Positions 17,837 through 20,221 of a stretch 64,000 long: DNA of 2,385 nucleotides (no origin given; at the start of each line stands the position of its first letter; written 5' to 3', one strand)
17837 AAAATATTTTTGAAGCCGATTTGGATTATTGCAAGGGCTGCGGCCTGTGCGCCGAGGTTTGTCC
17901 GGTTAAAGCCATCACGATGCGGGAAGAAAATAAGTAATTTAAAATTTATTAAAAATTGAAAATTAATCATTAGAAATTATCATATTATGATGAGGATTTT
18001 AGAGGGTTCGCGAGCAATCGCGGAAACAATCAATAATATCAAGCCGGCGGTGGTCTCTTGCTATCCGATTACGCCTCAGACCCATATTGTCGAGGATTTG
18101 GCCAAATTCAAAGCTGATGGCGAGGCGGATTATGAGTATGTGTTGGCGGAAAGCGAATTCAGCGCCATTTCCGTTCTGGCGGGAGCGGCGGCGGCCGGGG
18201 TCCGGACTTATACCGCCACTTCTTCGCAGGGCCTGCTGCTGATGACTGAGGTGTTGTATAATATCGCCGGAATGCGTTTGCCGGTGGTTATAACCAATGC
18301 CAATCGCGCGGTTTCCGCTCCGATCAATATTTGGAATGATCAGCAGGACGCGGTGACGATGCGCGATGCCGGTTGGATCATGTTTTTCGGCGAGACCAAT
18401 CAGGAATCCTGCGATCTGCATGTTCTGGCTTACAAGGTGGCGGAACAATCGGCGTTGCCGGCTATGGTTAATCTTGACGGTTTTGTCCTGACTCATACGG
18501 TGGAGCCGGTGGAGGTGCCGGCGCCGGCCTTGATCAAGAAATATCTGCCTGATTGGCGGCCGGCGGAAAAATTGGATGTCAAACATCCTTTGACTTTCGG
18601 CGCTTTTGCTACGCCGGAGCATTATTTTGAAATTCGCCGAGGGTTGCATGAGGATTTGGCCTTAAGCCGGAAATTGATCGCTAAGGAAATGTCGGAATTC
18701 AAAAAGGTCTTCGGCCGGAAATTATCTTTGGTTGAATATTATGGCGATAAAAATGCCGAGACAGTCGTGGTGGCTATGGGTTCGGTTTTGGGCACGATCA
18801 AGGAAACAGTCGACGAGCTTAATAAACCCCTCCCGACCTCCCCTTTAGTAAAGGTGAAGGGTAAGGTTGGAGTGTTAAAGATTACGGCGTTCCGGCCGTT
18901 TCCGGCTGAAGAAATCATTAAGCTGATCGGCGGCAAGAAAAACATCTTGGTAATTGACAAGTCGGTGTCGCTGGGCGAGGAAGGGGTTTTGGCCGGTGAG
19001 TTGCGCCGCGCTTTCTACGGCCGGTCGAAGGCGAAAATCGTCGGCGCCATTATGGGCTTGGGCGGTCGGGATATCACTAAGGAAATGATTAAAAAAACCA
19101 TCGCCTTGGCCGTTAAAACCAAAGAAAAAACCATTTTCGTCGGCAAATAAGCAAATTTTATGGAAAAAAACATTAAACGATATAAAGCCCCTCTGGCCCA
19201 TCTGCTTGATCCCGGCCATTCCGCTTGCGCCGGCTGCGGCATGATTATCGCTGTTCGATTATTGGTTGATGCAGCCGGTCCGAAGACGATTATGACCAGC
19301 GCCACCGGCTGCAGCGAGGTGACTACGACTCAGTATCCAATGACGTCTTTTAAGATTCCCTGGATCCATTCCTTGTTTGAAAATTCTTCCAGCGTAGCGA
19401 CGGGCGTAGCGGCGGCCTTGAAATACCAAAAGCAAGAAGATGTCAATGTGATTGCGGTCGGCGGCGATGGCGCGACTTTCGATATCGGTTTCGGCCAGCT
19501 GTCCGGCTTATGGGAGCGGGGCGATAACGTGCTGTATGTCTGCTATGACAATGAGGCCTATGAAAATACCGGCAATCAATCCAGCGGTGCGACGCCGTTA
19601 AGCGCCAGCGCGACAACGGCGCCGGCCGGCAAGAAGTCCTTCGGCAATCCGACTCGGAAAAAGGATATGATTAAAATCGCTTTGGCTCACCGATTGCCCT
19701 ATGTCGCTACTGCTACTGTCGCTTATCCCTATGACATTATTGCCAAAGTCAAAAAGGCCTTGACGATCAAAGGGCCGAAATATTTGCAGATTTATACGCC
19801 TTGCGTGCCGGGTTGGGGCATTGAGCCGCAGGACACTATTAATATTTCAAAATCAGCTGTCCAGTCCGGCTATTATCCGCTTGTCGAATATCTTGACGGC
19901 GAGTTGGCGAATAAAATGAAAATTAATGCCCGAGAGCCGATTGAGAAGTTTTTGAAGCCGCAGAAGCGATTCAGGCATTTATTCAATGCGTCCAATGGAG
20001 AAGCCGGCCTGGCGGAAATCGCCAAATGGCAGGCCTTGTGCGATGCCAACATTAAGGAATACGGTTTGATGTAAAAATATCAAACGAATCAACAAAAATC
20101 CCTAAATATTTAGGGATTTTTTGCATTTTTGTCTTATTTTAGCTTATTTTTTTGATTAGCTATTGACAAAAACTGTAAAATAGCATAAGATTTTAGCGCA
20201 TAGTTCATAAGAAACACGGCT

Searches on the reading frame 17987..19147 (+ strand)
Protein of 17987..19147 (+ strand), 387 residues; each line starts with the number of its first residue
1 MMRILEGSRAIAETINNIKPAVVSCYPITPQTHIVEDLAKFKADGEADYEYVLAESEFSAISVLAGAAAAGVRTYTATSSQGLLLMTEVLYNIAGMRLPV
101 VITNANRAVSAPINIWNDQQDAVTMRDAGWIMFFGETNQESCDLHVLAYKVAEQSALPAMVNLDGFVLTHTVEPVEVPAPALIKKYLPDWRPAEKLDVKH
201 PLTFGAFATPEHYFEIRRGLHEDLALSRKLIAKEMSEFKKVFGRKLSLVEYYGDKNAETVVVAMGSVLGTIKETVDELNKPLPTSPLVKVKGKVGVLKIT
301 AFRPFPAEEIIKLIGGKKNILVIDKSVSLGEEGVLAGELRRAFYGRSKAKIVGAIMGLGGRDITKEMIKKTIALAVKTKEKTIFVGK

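Call 26: search_protein_families(library=pfam, max_evalue=0.001, proteins=[window:17987-19147:+])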
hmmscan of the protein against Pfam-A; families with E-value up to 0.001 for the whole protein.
window:17987-19147:+ (387 aa): 2 families
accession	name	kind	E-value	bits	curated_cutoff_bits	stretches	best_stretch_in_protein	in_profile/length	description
PF01855.24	POR_N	-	2.4e-69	234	27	1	17-233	5-228/231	Pyruvate flavodoxin/ferredoxin oxidoreductase, thiamine diP-bdg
PF17147.9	PFOR_II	-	4.7e-23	81.9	27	1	257-366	1-100/102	Pyruvate:ferredoxin oxidoreductase core domain II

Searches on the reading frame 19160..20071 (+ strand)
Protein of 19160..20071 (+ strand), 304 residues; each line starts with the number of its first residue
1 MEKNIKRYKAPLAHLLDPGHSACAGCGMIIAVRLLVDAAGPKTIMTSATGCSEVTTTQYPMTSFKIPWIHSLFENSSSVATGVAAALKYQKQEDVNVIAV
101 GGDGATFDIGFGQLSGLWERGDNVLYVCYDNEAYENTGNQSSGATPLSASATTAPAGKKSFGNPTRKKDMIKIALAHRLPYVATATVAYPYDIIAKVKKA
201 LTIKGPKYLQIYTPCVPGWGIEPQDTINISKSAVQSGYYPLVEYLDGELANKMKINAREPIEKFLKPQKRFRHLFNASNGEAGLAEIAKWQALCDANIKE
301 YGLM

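Call 26: search_protein_families(library=pfam, max_evalue=0.001, proteins=[window:19160-20071:+])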
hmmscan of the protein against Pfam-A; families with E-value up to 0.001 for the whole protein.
window:19160-20071:+ (304 aa): 1 family
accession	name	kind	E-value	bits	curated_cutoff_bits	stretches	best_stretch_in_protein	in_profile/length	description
PF02775.26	TPP_enzyme_C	-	3e-20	73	21.9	1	49-210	2-150/151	Thiamine pyrophosphate enzyme, C-terminal TPP binding domain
